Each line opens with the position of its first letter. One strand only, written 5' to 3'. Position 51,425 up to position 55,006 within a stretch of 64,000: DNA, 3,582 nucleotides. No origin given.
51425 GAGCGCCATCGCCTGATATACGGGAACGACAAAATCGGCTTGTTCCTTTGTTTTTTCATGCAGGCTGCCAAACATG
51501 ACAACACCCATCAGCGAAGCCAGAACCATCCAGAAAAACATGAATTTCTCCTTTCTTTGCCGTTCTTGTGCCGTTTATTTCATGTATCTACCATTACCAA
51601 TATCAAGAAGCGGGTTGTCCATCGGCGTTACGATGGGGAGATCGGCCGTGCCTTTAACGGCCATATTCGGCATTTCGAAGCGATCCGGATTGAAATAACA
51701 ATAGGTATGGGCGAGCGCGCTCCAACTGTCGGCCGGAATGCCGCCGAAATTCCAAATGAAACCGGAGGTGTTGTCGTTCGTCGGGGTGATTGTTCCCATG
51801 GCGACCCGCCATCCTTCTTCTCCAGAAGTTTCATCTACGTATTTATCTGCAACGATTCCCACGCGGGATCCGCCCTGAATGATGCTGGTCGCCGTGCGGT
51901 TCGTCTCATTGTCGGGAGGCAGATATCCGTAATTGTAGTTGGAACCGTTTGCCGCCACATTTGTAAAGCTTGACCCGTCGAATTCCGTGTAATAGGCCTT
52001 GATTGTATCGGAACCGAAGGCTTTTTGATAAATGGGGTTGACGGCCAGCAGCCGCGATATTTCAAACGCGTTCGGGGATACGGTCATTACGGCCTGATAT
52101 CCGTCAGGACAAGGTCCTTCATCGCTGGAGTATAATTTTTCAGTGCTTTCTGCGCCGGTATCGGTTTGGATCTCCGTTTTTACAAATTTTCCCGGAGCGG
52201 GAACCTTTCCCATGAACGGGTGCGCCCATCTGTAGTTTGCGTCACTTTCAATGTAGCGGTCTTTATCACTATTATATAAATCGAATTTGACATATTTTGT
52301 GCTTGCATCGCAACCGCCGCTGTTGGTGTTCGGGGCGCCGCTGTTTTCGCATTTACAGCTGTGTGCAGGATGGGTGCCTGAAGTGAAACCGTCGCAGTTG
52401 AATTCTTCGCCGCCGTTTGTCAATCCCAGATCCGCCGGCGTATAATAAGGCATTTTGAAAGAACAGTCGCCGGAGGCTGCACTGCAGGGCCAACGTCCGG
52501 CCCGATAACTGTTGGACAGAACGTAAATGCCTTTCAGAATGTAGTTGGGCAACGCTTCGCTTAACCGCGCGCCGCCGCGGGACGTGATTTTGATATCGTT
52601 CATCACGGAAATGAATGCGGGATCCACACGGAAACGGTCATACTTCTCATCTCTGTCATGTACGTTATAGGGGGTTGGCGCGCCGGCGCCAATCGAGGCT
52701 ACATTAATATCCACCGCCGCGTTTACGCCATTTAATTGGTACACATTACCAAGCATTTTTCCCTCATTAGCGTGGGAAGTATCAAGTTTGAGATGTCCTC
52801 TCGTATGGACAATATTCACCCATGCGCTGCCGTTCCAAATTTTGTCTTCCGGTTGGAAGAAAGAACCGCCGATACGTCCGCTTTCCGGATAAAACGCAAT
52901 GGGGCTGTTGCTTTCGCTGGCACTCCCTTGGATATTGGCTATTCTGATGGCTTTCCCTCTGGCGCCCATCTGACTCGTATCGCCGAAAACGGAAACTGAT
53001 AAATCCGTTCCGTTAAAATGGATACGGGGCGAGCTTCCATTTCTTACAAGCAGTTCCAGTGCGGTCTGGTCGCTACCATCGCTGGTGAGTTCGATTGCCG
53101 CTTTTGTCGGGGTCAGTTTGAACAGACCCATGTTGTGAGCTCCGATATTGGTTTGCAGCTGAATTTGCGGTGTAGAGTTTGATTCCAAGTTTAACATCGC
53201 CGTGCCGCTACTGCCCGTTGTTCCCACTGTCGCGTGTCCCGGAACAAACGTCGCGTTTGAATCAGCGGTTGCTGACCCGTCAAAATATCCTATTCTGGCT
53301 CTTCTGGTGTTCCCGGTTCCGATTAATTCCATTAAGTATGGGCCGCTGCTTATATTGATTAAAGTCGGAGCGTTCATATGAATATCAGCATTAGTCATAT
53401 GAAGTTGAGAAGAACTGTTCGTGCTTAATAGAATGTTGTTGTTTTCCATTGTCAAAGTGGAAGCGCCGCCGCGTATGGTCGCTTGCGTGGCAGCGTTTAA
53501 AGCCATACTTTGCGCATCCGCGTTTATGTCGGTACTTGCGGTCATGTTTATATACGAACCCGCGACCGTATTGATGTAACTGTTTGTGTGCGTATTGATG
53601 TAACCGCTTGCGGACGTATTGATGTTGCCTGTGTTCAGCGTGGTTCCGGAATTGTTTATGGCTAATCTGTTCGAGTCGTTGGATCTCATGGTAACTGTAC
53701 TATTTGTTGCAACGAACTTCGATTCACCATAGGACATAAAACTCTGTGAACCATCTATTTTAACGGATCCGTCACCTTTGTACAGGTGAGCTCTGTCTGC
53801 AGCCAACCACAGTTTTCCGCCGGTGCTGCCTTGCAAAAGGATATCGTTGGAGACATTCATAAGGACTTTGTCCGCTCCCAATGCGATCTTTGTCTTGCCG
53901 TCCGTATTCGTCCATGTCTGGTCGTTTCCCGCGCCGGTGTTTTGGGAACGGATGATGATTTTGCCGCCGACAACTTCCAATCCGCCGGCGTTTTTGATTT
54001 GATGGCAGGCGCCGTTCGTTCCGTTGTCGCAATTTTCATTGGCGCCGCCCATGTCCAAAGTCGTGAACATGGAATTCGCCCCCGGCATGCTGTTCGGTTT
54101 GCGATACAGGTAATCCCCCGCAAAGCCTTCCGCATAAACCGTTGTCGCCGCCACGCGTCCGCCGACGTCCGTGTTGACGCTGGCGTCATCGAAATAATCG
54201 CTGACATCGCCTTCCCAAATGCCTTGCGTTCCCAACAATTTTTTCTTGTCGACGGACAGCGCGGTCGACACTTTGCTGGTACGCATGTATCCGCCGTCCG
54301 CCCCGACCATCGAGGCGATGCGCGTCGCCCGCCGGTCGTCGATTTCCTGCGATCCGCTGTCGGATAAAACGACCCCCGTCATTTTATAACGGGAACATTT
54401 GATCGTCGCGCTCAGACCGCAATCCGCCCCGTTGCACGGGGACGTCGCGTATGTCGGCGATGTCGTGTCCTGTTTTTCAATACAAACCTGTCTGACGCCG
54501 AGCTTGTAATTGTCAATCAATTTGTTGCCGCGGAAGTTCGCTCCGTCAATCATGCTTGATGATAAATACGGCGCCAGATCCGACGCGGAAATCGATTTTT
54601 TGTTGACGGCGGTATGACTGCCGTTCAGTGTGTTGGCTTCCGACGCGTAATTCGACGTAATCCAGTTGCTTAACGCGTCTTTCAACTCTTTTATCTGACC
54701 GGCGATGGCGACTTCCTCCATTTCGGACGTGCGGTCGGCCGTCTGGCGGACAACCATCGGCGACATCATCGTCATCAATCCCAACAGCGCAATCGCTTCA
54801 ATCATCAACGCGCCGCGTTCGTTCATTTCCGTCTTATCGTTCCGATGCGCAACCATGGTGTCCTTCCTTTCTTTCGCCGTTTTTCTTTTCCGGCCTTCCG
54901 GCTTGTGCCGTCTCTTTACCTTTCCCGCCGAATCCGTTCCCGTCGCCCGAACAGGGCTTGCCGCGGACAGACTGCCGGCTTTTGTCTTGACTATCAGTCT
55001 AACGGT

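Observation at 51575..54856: Giant (~1,090 aa) protein with a TadE/prepilin-type N-terminus fused to a Cys/Asn/Thr-rich repeat domain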

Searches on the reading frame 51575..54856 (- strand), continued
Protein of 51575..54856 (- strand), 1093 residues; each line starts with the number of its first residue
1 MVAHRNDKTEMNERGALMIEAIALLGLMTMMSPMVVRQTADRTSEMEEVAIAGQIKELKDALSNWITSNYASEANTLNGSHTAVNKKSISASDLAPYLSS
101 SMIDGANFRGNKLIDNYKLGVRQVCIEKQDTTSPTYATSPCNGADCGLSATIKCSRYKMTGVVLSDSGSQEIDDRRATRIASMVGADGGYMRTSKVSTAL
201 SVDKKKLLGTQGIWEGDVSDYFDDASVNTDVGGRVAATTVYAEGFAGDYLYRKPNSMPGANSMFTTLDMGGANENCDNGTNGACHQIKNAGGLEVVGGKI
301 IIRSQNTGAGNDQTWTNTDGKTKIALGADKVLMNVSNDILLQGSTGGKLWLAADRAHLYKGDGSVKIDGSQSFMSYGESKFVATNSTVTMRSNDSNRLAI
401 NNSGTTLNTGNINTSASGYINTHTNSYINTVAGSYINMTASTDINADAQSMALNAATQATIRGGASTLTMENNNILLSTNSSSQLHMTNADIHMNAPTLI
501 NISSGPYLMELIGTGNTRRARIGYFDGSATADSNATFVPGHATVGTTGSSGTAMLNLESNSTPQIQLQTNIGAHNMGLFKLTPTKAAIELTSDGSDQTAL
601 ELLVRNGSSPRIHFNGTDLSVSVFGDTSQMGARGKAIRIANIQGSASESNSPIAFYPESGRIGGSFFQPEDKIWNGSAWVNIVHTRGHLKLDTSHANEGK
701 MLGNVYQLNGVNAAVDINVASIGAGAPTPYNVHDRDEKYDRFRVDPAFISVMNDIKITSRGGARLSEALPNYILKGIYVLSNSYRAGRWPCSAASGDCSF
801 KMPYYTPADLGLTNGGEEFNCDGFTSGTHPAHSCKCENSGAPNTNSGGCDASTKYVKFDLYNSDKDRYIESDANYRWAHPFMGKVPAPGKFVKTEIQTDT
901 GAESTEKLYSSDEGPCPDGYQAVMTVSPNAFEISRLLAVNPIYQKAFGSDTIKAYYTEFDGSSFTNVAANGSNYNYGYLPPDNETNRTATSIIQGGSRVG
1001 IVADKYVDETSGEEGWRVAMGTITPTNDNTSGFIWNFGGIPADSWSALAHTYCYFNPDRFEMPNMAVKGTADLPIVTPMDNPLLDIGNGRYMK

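Call 75: search_protein_families(library=pfam, proteins=[P0086, P0102], max_evalue=0.1)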
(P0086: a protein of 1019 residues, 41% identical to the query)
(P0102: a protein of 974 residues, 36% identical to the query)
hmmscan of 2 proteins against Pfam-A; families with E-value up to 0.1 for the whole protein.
P0086 (1019 aa): 2 families
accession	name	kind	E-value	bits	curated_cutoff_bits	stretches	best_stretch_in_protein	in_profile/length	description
PF04917.17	Shufflon_N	-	8.5e-08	32.5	27.5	1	209-316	106-214/324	Bacterial shufflon protein, N-terminal constant region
PF14059.11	DUF4251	-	0.0044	17.5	27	0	406-490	6-83/133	Domain of unknown function (DUF4251)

P0102 (974 aa): 2 families
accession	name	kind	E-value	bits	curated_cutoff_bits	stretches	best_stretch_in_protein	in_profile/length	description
PF10106.14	DUF2345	-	1.5e-06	28.5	30.7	1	420-522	42-145/151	Uncharacterized protein conserved in bacteria (DUF2345)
PF04917.17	Shufflon_N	-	1.4e-05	25.2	27.5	1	192-302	109-215/324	Bacterial shufflon protein, N-terminal constant region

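Call 84: find_encoding_contigs(protein=P0002, flank=10000, max_places=2)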
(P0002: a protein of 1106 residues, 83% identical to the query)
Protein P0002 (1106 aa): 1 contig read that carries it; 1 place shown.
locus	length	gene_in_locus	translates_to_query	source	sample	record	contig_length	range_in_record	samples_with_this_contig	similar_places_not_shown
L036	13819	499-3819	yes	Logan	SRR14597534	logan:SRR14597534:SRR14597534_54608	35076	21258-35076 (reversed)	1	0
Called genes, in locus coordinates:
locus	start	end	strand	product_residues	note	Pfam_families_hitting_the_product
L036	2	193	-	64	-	?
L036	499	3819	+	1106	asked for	-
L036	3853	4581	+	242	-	-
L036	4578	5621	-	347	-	PF04055:Radical_SAM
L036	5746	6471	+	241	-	PF01613:Flavin_Reduct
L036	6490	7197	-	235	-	PF01553:Acyltransferase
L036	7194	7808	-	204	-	PF02698:DUF218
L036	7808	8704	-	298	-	-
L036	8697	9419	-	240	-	PF00005:ABC_tran, PF13304:AAA_21 (faint)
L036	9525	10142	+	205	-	PF13717:Zn_ribbon_4, PF13719:Zn_ribbon_5 (weak)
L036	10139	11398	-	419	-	PF00278:Orn_DAP_Arg_deC, PF01168:Ala_racemase_N (weak), PF02784:Orn_Arg_deC_N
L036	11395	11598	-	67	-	-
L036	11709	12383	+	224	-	PF00578:AhpC-TSA, PF08534:Redoxin, PF13098:Thioredoxin_2 (weak), PF13905:Thioredoxin_8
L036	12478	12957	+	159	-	PF00156:Pribosyltran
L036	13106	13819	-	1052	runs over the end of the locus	PF00873:ACR_tran, PF03176:MMPL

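Call 97: find_encoding_contigs(protein=P0286, flank=10000, max_places=3)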
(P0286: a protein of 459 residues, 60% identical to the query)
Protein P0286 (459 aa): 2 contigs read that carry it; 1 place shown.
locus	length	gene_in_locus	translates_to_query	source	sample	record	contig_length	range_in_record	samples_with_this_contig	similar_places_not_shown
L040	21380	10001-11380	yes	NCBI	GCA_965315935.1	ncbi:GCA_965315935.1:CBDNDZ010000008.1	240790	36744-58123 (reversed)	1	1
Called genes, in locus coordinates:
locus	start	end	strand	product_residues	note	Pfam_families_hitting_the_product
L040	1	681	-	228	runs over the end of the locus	-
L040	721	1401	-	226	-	-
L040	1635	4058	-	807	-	PF27097:VirB4_TrbE_N (weak), PF03135:CagE_TrbE_VirB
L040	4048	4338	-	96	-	-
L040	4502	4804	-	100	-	PF04956:TrbC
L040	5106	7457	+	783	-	-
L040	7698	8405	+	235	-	PF10671:TcpQ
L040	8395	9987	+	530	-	PF00263:Secretin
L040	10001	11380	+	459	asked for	PF06864:PAP_PilO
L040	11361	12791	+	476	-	-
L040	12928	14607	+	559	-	PF00437:T2SSE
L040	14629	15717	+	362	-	PF00482:T2SSF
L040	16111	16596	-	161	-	PF04461:YajQ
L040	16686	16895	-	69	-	PF00313:CSD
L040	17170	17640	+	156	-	PF05099:TerB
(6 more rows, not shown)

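Call 98: search_protein_families(library=phrogs, proteins=[window:51578-54856:-, P0129, P0115], max_evalue=0.1)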
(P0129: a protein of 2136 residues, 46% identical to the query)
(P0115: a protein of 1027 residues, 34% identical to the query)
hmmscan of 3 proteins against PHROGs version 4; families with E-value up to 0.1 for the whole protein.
window:51578-54856:- (1093 aa): 0 families

P0129 (2136 aa): 0 families

P0115 (1027 aa): 0 families

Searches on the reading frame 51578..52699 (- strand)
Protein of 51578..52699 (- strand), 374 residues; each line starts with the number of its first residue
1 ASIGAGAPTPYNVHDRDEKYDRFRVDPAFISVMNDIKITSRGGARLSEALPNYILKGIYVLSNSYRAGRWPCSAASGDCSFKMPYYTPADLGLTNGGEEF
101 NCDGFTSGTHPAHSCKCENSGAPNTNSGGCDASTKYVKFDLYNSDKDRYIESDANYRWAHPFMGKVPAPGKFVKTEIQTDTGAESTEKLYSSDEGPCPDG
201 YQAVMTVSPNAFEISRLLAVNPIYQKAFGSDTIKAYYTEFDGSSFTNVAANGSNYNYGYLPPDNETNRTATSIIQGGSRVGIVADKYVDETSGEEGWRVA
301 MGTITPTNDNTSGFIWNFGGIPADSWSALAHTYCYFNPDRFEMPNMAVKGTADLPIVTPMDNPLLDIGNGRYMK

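Call 12: search_protein_families(library=pfam, proteins=[window:51578-52699:-], max_evalue=10)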
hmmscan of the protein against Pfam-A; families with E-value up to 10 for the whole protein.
window:51578-52699:- (374 aa): 0 families

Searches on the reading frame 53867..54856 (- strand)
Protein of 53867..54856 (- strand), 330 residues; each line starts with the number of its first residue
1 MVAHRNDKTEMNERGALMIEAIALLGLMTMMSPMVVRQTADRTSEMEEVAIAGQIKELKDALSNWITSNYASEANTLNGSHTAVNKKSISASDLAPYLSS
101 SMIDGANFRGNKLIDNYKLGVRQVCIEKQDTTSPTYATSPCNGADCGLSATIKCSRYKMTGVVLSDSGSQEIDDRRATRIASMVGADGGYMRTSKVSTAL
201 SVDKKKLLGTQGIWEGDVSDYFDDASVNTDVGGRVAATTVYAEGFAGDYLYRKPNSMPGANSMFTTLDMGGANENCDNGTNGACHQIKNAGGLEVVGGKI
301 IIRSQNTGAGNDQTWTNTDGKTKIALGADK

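Call 12: search_protein_families(library=pfam, proteins=[window:53900-54856:-], max_evalue=10)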
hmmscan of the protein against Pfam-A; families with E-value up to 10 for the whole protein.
window:53900-54856:- (319 aa): 0 families

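Call 79: search_dna_similar(query=window:53867-54856:-, collection=plasmids, mode=protein, max_evalue=1, max_rows=12)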
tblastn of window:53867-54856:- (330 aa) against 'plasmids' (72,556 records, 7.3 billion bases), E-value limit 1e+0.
Records with a match: 70; places in all: 71; records where one place covers at least 80% of the query: 4.
Best place of each record, by identity: <60% 70.
By first word of the organism name: Pseudomonas 33; Enterobacter 11; Yersinia 4; Cupriavidus 4; Burkholderia 3; Acetobacter 2; Escherichia 2; Citrobacter 2; Methylorubrum 1; Microvirga 1; and 7 more.
By predicted mobility (MOB-suite, as given by PLSDB): non-mobilizable 39; conjugative 18; mobilizable 13.
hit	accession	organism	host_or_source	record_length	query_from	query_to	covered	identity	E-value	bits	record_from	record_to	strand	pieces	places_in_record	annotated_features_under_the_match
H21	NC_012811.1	Methylorubrum extorquens AM1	-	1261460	15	269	77%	27.9%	1e-6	58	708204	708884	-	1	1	none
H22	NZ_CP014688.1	Acetobacter persici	water kefir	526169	12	319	93%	22.7%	9e-3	45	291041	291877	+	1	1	pilV: shufflon system plasmid conjugative transfer pilus tip adhesin PilV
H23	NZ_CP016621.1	Microvirga ossetica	Vicia alpestris,cell culture,nodules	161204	13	269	78%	25.6%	3e-7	59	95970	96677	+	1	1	pilV: shufflon system plasmid conjugative transfer pilus tip adhesin PilV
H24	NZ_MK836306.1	Escherichia coli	-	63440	13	275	80%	24.4%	3e-1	41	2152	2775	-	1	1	pilV: shufflon system plasmid conjugative transfer pilus tip adhesin PilV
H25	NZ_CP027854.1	Plesiomonas shigelloides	whole organism,catfish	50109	10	278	82%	23.7%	9e-3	45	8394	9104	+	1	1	pilV: shufflon system plasmid conjugative transfer pilus tip adhesin PilV | ATPase, T2SS/T4P/T4SS family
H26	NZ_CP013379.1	Burkholderia pseudomultivorans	soil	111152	16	282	81%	23.2%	2e-1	41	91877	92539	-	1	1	pilV: shufflon system plasmid conjugative transfer pilus tip adhesin PilV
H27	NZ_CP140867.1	Rhizobium leguminosarum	Trifolium pratense,whole organism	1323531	14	269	78%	23.7%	9e-7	58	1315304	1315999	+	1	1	record has no annotation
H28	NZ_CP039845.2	Acetobacter pasteurianus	whole organism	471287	5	271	81%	22.5%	2e-2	44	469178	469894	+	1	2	pilV: shufflon system plasmid conjugative transfer pilus tip adhesin PilV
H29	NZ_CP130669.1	Escherichia coli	Homo sapiens,urine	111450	13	275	80%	22.6%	4e-1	40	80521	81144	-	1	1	pilV: shufflon system plasmid conjugative transfer pilus tip adhesin PilV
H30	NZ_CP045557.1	Citrobacter sp. S39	-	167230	88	271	56%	29.3%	6e-3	46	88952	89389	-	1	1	pilV: shufflon system plasmid conjugative transfer pilus tip adhesin PilV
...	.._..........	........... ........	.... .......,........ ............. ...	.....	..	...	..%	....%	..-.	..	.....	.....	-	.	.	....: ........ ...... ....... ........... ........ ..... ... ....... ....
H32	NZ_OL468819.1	Pseudomonas aeruginosa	-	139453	157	320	50%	31.4%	9e-5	52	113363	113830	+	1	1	pilV: shufflon system plasmid conjugative transfer pilus tip adhesin PilV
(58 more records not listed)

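Call 82: get_annotated_region(hit=H24, flank=12000)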
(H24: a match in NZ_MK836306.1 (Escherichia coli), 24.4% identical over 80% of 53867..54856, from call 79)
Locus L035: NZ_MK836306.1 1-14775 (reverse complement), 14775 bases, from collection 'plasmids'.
description: Escherichia coli strain NMG21 plasmid pMCR-NMG21, complete sequence
organism: Escherichia coli (NCBI taxid 562)
taxonomy: Bacteria; Pseudomonadota; Gammaproteobacteria; Enterobacterales; Enterobacteriaceae; Escherichia; Escherichia coli
host: -; source: -; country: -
typing (MOB-suite, as given by PLSDB): conjugative; replicon IncI2; relaxase MOBP; mating-pair formation MPF_T
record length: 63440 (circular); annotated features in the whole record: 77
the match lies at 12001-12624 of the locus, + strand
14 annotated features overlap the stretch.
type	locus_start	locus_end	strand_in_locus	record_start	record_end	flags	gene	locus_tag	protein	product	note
CDS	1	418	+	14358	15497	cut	-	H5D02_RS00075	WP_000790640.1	TrbI/VirB10 family protein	-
CDS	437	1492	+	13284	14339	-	virB11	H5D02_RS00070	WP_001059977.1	P-type DNA transfer ATPase VirB11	GO:0044097 - secretion by the type IV secretion system [Evidence IEA]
CDS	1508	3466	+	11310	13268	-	-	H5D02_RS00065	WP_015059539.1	type IV secretory system conjugative DNA transfer family protein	-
CDS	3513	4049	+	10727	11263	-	-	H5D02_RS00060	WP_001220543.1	sigma 54-interacting transcriptional regulator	GO:0006355 - regulation of DNA-templated transcription [Evidence IEA]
CDS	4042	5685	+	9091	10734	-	-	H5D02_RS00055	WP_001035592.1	PilN family type IVB pilus formation outer membrane protein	GO:0009297 - pilus assembly [Evidence IEA]; GO:0009306 - protein secretion [Evidence IEA]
CDS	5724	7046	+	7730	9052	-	pilO2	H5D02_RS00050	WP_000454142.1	type 4b pilus protein PilO2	-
CDS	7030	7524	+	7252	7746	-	pilP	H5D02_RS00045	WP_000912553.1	type IV pilus biogenesis protein PilP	GO:0009297 - pilus assembly [Evidence IEA]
CDS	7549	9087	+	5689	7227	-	-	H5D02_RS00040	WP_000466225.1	ATPase, T2SS/T4P/T4SS family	-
CDS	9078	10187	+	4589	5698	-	-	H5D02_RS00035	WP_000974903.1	type II secretion system F family protein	-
CDS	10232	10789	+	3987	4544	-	-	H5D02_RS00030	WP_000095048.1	type 4 pilus major pilin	-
CDS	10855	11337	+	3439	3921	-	-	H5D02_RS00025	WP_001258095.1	lytic transglycosylase domain-containing protein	-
CDS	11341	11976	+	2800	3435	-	-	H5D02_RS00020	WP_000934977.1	A24 family peptidase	-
CDS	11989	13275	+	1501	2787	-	pilV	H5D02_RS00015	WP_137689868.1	shufflon system plasmid conjugative transfer pilus tip adhesin PilV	-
CDS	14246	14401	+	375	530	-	-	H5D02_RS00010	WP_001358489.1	hypothetical protein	-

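Call 100: get_annotated_region(hit=H21, flank=12000)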
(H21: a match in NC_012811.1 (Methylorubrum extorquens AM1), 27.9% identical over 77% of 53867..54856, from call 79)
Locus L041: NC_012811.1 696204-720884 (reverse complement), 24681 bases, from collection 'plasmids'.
description: Methylorubrum extorquens AM1 megaplasmid, complete sequence
organism: Methylorubrum extorquens AM1 (NCBI taxid 272630)
taxonomy: Bacteria; Pseudomonadota; Alphaproteobacteria; Hyphomicrobiales; Methylobacteriaceae; Methylorubrum; Methylorubrum extorquens; Methylorubrum extorquens AM1
host: -; source: -; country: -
typing (MOB-suite, as given by PLSDB): non-mobilizable; replicon rep_cluster_56; mating-pair formation MPF_I
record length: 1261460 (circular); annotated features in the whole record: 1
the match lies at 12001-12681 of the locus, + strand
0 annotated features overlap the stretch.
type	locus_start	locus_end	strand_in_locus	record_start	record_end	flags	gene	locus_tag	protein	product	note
